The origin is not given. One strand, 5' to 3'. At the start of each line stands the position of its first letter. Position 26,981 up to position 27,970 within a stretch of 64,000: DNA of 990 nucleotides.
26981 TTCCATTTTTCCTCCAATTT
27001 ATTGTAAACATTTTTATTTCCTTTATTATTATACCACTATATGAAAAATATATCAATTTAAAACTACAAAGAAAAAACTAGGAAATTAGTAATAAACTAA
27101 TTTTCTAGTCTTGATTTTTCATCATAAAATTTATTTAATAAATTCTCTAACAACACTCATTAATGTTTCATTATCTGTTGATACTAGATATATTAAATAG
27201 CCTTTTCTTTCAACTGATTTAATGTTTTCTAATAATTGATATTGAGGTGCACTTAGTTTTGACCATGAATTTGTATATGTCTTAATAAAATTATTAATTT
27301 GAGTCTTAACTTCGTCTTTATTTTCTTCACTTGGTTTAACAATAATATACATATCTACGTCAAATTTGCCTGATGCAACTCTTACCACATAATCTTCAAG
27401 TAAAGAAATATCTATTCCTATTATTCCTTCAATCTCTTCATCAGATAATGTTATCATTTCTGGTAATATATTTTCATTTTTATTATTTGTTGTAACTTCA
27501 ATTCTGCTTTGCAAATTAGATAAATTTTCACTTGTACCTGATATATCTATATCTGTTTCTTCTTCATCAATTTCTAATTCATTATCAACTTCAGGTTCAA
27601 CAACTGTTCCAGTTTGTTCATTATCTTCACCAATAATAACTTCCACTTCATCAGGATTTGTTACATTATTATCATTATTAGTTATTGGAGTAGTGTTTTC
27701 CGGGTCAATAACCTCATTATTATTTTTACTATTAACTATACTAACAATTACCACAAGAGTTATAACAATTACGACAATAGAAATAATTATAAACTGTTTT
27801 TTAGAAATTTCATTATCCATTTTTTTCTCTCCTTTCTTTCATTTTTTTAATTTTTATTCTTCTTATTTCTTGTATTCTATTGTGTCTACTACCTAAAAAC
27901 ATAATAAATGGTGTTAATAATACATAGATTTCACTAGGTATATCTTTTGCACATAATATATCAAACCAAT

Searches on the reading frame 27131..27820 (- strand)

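Call 59: search_protein_families(library=ncbifam, proteins=[window:27131-27820:-], max_evalue=0.00001)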
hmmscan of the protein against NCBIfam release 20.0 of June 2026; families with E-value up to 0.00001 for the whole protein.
window:27131-27820:- (229 aa): 0 families

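Call 68: search_protein_families(library=pfam, proteins=[window:27131-27820:-], max_evalue=0.00001)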
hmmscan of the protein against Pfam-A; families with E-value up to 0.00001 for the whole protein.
window:27131-27820:- (229 aa): 1 family
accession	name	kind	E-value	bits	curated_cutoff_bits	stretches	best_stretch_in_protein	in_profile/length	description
PF14270.11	DUF4358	-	1.9e-13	50.9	25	1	121-214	8-102/102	Domain of unknown function (DUF4358)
